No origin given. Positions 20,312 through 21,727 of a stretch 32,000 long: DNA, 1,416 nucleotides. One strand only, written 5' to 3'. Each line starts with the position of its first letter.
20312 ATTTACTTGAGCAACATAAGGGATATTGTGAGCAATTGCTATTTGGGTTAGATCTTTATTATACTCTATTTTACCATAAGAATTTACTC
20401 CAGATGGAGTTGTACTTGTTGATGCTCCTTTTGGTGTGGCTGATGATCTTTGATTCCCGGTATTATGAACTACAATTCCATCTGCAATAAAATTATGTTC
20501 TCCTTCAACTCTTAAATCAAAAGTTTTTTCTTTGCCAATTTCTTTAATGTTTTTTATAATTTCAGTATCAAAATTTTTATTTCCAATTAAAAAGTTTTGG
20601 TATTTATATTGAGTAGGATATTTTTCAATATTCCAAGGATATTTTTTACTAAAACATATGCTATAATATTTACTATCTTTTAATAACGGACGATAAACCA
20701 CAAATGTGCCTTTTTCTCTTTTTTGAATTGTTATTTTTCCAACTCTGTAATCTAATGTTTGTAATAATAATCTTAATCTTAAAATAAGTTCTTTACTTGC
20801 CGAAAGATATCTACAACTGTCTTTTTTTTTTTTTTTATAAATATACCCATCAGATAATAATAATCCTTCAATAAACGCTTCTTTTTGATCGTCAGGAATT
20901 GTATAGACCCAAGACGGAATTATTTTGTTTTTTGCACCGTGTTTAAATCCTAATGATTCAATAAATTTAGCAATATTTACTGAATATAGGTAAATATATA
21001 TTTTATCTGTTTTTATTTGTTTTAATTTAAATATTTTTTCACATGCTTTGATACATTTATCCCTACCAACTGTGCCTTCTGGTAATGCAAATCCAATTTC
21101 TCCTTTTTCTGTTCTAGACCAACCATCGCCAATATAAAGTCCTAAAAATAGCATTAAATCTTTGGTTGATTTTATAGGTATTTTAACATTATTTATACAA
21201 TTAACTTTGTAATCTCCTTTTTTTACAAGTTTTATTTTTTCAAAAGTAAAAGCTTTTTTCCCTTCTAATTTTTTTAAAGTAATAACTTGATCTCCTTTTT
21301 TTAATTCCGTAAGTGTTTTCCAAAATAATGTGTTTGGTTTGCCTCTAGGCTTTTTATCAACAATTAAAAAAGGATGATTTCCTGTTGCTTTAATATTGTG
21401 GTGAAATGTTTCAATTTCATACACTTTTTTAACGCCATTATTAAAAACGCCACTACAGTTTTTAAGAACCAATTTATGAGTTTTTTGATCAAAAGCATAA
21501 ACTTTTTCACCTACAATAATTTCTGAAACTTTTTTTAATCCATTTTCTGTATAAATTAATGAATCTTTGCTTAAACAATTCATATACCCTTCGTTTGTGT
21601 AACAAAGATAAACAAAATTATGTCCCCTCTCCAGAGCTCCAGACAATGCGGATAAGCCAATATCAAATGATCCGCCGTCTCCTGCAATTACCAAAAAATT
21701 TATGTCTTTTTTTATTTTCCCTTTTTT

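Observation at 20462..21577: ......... intein inserted in the TPP/Mg-binding loop of pyruvate:ferredoxin oxidoreductase beta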

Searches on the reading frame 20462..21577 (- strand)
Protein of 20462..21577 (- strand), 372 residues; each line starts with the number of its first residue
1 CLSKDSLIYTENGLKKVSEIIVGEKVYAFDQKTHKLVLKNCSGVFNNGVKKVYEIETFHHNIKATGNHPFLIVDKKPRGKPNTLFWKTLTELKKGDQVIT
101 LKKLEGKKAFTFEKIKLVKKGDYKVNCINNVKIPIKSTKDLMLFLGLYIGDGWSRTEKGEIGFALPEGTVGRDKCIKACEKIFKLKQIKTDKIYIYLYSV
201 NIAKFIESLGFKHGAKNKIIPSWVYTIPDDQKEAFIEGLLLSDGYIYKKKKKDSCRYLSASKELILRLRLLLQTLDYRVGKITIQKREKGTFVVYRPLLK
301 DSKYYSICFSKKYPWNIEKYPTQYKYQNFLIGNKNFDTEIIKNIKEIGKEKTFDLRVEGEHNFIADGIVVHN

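Call 10: search_solved_structures(query=window:20462-21577:-, show_alignments=3, max_evalue=0.01)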
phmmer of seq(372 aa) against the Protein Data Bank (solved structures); distinct sequences matched with E-value up to 0.01: 13.
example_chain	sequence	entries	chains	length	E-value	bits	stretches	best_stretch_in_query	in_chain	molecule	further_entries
1mi8_A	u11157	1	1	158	4.4e-11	45.6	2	2-107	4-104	DnaB intein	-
4o1r_A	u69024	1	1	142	5.9e-10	41.8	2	2-74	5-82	Replicative DNA helicase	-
6frg_A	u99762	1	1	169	8.6e-10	41.3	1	2-106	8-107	Replicative DNA helicase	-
6frh_A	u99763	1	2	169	8.6e-10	41.3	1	2-106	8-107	Replicative DNA helicase,Replicative DNA helicase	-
7cfv_A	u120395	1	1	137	9.6e-09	37.9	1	340-372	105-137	Spl DnaX mini-intein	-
6fre_A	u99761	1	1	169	2e-08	36.8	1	2-106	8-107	Replicative DNA helicase,Replicative DNA helicase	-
2cw7_A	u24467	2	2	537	5.9e-07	32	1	121-280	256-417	Endonuclease PI-PkoII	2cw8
7qsu_A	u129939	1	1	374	5.5e-06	28.8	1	91-327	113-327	V-ATPase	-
7qss_A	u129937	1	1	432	1.5e-05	27.3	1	90-276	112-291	V-type ATP synthase alpha chain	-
1am2_A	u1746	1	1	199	0.00012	24.4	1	43-100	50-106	MXE GYRA INTEIN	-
4oz6_A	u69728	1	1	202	0.0021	20.3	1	43-100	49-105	Mxe gyrA intein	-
2imz_A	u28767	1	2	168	0.0073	18.5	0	339-372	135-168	Endonuclease PI-MtuI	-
3igd_A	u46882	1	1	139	0.0099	18.1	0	339-372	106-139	Endonuclease PI-MtuI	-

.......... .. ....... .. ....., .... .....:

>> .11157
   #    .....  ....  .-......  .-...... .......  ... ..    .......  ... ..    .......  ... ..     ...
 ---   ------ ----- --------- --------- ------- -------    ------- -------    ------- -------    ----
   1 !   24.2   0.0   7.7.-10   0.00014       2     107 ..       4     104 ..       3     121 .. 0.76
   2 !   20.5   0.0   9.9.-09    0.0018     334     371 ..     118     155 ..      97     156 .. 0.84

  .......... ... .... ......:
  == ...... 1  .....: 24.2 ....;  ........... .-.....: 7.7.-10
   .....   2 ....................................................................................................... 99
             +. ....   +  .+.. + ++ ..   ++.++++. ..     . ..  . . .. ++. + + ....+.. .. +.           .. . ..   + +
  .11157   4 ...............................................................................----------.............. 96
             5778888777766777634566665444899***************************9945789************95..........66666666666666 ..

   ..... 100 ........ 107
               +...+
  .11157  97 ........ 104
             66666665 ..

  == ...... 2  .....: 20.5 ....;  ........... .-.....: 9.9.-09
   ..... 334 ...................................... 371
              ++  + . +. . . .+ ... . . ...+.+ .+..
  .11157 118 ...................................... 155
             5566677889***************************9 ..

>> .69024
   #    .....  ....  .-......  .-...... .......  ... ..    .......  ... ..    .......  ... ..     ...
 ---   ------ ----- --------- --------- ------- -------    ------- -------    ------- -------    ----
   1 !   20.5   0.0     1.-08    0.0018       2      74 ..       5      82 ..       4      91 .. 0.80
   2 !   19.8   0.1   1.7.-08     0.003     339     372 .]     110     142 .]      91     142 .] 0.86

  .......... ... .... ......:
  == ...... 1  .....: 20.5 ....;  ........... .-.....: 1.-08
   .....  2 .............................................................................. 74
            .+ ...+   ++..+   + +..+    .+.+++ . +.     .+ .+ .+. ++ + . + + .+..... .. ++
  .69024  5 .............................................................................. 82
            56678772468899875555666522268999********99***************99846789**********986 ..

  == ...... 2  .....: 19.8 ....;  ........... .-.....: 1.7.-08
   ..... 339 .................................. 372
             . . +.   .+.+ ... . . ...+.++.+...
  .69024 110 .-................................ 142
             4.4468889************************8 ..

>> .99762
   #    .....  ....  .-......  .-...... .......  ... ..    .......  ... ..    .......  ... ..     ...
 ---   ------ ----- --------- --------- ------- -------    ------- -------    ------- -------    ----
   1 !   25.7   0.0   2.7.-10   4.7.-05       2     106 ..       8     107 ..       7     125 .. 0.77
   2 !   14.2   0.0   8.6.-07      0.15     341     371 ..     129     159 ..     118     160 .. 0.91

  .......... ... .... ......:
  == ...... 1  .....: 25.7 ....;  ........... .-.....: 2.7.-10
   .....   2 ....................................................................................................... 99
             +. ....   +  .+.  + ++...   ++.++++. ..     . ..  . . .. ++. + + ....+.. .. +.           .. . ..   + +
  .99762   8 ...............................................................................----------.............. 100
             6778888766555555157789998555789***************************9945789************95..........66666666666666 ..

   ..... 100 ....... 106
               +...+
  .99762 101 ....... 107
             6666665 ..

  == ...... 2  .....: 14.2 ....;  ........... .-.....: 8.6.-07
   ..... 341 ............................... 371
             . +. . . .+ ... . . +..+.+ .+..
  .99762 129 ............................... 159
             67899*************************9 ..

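Call 37: search_protein_representatives(protein=window:20462-21577:-)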
Query: 372 residues. Proteins with E-value up to 0.001 (for the whole library): 4827; up to 1e-10: 1018; up to 1e-30: 73. The best 150 are listed.
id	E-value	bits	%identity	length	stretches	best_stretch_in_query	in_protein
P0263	6.1e-127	440.0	58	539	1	1-372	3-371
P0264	1.8e-126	438.4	56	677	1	1-372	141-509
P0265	3.4e-77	276.3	53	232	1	1-231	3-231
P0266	5.5e-70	252.6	32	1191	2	1-372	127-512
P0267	7.2e-62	225.9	30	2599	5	1-372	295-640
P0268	2.5e-60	220.8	33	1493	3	1-372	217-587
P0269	1.2e-57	212.0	55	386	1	1-184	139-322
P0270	5.9e-55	203.1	52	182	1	1-176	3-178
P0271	2.4e-53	197.8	41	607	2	1-303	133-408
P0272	7.6e-52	192.9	37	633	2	1-153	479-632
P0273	6.8e-49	183.2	33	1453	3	1-372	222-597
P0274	2.7e-44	168.1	55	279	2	1-122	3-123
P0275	3.5e-44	167.7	32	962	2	1-372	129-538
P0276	3.1e-43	164.5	36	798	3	1-102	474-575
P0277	2.0e-42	161.9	30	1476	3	46-372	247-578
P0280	8.2e-42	159.9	33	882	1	1-372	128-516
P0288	1.6e-38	149.0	31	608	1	1-372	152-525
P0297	2.5e-37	145.1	33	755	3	1-372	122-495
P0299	3.5e-37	144.6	35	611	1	1-372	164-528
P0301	4.1e-36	141.1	33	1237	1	1-372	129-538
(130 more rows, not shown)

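Call 38: search_protein_families(library=pfam, proteins=[P0266, P0271, P0275, P0280, P0288, P0297, P0301, P0268, P0273, P0299], max_evalue=0.00001)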
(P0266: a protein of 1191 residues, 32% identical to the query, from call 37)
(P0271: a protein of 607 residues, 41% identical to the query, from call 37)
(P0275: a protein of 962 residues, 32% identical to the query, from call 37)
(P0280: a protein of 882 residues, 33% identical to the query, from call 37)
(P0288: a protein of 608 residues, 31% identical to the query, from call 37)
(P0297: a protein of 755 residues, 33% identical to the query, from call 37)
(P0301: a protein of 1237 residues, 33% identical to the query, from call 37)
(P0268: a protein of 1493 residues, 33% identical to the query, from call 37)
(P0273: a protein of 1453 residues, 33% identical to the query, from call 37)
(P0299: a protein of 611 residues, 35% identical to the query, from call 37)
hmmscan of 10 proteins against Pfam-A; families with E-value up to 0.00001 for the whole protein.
P0266 (1191 aa): 7 families
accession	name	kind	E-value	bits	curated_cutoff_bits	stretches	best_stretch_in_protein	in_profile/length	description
PF01458.23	SUFBD_core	-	7.9e-75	251.7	27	2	1016-1162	86-232/232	SUF system FeS cluster assembly, SufBD core domain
PF14890.11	Intein_splicing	-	2.5e-36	125.3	35.8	2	694-1018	8-155/155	Intein splicing domain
PF14528.11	LAGLIDADG_3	-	1.5e-24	86.5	22.5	2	359-413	1-55/82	LAGLIDADG-like domain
PF05204.19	Hom_end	-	7.9e-11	42.5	21.1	1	363-433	16-84/110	Homing endonuclease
PF01079.26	Hint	-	1.1e-08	35.4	29.7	0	680-778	12-116/213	Hint module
PF19295.5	SufBD_N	-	1.8e-08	34.7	23.5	1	503-587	87-171/172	SufBD protein N-terminal region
PF07591.16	PT-HINT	-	1.5e-06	29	27.7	0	133-198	1-71/137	Pretoxin HINT domain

P0271 (607 aa): 2 families
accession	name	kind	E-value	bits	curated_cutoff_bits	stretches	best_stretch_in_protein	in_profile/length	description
PF14890.11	Intein_splicing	-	2.4e-18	66.9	35.8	1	139-445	1-155/155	Intein splicing domain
PF02775.26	TPP_enzyme_C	-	4.2e-16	59.5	21.9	1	56-134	18-89/151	Thiamine pyrophosphate enzyme, C-terminal TPP binding domain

P0275 (962 aa): 6 families
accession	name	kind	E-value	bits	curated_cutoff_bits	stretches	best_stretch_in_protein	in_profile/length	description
PF01458.23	SUFBD_core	-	4.7e-24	85.6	27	1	616-706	1-88/232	SUF system FeS cluster assembly, SufBD core domain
PF14890.11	Intein_splicing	-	7.4e-24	84.7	35.8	1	143-538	10-155/155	Intein splicing domain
PF19295.5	SufBD_N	-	1.5e-11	44.7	23.5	1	526-613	84-171/172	SufBD protein N-terminal region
PF14528.11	LAGLIDADG_3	-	8.8e-11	42.4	22.5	1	385-438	2-55/82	LAGLIDADG-like domain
PF01079.26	Hint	-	1.4e-07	31.7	29.7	0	706-811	12-116/213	Hint module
PF13403.11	Hint_2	-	5.9e-06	27.2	28.4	0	707-743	2-40/147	Hint domain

P0280 (882 aa): 4 families
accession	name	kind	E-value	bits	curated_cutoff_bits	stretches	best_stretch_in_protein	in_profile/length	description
PF14528.11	LAGLIDADG_3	-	5.5e-18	65.4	22.5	1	363-430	1-68/82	LAGLIDADG-like domain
PF14890.11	Intein_splicing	-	1.5e-17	64.2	35.8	1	144-516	12-155/155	Intein splicing domain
PF19295.5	SufBD_N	-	6.4e-09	36.1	23.5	1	510-591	90-171/172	SufBD protein N-terminal region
PF13403.11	Hint_2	-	2.8e-08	34.7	28.4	0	128-188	2-65/147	Hint domain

P0288 (608 aa): 1 family
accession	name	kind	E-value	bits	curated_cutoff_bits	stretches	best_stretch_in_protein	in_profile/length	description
PF14890.11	Intein_splicing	-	9e-16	58.5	35.8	1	162-525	4-155/155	Intein splicing domain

P0297 (755 aa): 3 families
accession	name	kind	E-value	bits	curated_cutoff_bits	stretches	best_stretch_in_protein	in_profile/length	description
PF14890.11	Intein_splicing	-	1.1e-22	81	35.8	1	134-495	7-155/155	Intein splicing domain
PF14528.11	LAGLIDADG_3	-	4.2e-06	27.4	22.5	0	360-413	3-55/82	LAGLIDADG-like domain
PF01079.26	Hint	-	9e-06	25.9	29.7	0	119-221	10-120/213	Hint module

P0301 (1237 aa): 5 families
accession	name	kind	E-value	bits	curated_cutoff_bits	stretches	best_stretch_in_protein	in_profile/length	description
PF01458.23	SUFBD_core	-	6.9e-78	261.7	27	1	1002-1208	29-232/232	SUF system FeS cluster assembly, SufBD core domain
PF14890.11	Intein_splicing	-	3.3e-26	92.4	35.8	1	136-538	2-155/155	Intein splicing domain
PF14528.11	LAGLIDADG_3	-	8.2e-19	68.1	22.5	1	385-428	2-45/82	LAGLIDADG-like domain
PF19295.5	SufBD_N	-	8.4e-11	42.3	23.5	1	526-613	84-171/172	SufBD protein N-terminal region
PF05204.19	Hom_end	-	2.4e-06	28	21.1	1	388-434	16-61/110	Homing endonuclease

P0268 (1493 aa): 6 families
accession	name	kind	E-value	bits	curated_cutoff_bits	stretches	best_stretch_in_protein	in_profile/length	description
PF07230.16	Portal_T4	-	6.2e-58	197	22.9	1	1045-1260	200-427/433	Bacteriophage T4-like portal protein (Gp20)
PF14890.11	Intein_splicing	-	8.4e-26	91.1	35.8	2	229-587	7-155/155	Intein splicing domain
PF14528.11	LAGLIDADG_3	-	2.6e-16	60.1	22.5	0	925-984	3-60/82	LAGLIDADG-like domain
PF05204.19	Hom_end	-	5.8e-15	55.8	21.1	1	913-999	2-82/110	Homing endonuclease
PF01079.26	Hint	-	7.3e-12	45.8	29.7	1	611-671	9-72/213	Hint module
PF07591.16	PT-HINT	-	3.4e-09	37.5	27.7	0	622-687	2-72/137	Pretoxin HINT domain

P0273 (1453 aa): 6 families
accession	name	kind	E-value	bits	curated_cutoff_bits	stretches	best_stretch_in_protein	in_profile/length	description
PF07230.16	Portal_T4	-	1.4e-58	199.2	22.9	1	1054-1273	200-430/433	Bacteriophage T4-like portal protein (Gp20)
PF14890.11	Intein_splicing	-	2.4e-25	89.6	35.8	2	236-597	9-155/155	Intein splicing domain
PF14528.11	LAGLIDADG_3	-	4.1e-18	65.9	22.5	1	463-533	4-73/82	LAGLIDADG-like domain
PF05204.19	Hom_end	-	1.4e-14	54.5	21.1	1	923-1013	2-85/110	Homing endonuclease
PF07591.16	PT-HINT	-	4.8e-09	37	27.7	0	229-319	2-91/137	Pretoxin HINT domain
PF01079.26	Hint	-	6.4e-08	32.9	29.7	0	624-709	12-106/213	Hint module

P0299 (611 aa): 6 families
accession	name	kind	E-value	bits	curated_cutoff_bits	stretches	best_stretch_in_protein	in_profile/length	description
PF14890.11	Intein_splicing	-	1.4e-21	77.3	35.8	1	170-528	1-155/155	Intein splicing domain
PF13489.12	Methyltransf_23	-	7.4e-12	45.7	27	1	49-150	11-107/164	Methyltransferase domain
PF08241.18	Methyltransf_11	-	2.1e-11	44.8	21.2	1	65-151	1-87/95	Methyltransferase domain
PF13649.12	Methyltransf_25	-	8.7e-10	39.6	27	1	65-151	2-93/97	Methyltransferase domain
PF13847.12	Methyltransf_31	-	2.8e-07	30.8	27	1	62-153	5-103/145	Methyltransferase domain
PF08242.18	Methyltransf_12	-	3.8e-06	28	30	1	65-150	1-91/98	Methyltransferase domain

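Call 39: predict_structure(alignment_id=A1)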
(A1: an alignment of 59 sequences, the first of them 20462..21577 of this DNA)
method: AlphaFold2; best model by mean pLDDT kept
length: 372 residues; sequences in the alignment: 59
mean_pLDDT: 92.2   pTM: 0.91
mean pLDDT of the five models: 92.2, 92.3, 91.5, 91.5, 91.0
residues with pLDDT >= 90: 287; 70-90: 80; 50-70: 5; < 50: 0
segments of 3 or more residues with pLDDT < 50: none
pLDDT, mean of each block of 10 residues (from residue 1): 93 95 95 93 94 95 94 87 91 96 94 91 79 96 97 91 94 96 91 94 95 93 97 98 85 87 97 96 94 82 95 87 87 94 96 89 89 78
secondary structure, 60 per line:
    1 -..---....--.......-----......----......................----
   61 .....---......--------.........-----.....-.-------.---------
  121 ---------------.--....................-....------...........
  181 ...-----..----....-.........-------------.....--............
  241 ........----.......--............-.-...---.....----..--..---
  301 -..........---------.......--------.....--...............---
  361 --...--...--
elements in order: E7-10 E13-16 E25-30 E35-56 E61-65 E69-74 E83-88 E97-101 H139-151 E152-155 E160-163 H170-183 E195-198 H200-208 H222-226 H229-243 E244-248 E253-259 H262-273 E277-279 E283-287 E302-311 H321-327 E336-340 E343-357 E363-365 E368-370

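Call 43: fold_search(model_id=the predicted structure, library=pdb)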
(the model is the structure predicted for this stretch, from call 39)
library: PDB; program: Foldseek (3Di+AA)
matches with E <= 10: 635; with E <= 0.001: 39
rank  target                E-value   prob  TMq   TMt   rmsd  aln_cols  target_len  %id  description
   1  7qsu                  3.5e-21  1.00  0.72  0.74   5.8       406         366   20  Crystal structure of homing endonuclease-associated TliVMA intein (C1A, d333-339) (released 2022-03-30)
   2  7qss                  2.0e-19  1.00  0.73  0.64   5.4       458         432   18  Crystal structure of homing endonuclease-associated TliVMA intein (C1A) (released 2022-03-30)
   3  7qst                  1.5e-17  1.00  0.65  0.67   5.9       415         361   18  Crystal structure of homing endonuclease-associated PhoVMA intein (C1A) (released 2022-03-30)
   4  2cw7                  8.8e-16  1.00  0.67  0.48   9.4       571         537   14  Crystal structure of intein homing endonuclease II (released 2006-04-18)
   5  1dfa                  7.4e-15  1.00  0.56  0.52   9.4       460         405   13  CRYSTAL STRUCTURE OF PI-SCEI IN C2 SPACE GROUP (released 1999-12-08)
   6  1vde_B                8.8e-15  1.00  0.56  0.50   8.4       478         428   14  PI-SCEI, A HOMING ENDONUCLEASE WITH PROTEIN SPLICING ACTIVITY (released 1998-04-08)
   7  1ef0_A                1.6e-14  1.00  0.50  0.45  19.9       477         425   15  CRYSTAL STRUCTURE OF PI-SCEI MINIPRECURSOR (released 2000-06-07)
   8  1vde_A                5.1e-14  1.00  0.52  0.47  10.8       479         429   15  PI-SCEI, A HOMING ENDONUCLEASE WITH PROTEIN SPLICING ACTIVITY (released 1998-04-08)
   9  1lwt_A                3.8e-13  1.00  0.52  0.44  10.2       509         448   15  Crystal structure of the intein homing endonuclease PI-SceI bound to its substrate DNA (Ca2+ free) (released 2002-09-27)
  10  1lws_A                5.9e-13  1.00  0.49  0.44  19.5       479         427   15  Crystal structure of the intein homing endonuclease PI-SceI bound to its recognition sequence (released 2002-09-27)
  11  1um2_B                2.3e-12  1.00  0.49  0.45  19.5       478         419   14  Crystal Structure of the Vma1-Derived Endonuclease with the Ligated Extein Segment (released 2004-09-22)
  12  1um2_A                2.8e-12  1.00  0.49  0.45  11.1       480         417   13  Crystal Structure of the Vma1-Derived Endonuclease with the Ligated Extein Segment (released 2004-09-22)
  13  1jva_B                2.9e-12  1.00  0.52  0.46  11.3       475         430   12  CRYSTAL STRUCTURE OF THE VMA1-DERIVED ENDONUCLEASE BEARING THE N AND C EXTEIN PROPEPTIDES (released 2002-08-29)
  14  1dq3                  7.8e-12  1.00  0.59  0.50   8.0       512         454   15  CRYSTAL STRUCTURE OF AN ARCHAEAL INTEIN-ENCODED HOMING ENDONUCLEASE PI-PFUI (released 2000-07-05)
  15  1ef0_B                2.5e-11  1.00  0.46  0.44  19.1       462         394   15  CRYSTAL STRUCTURE OF PI-SCEI MINIPRECURSOR (released 2000-06-07)
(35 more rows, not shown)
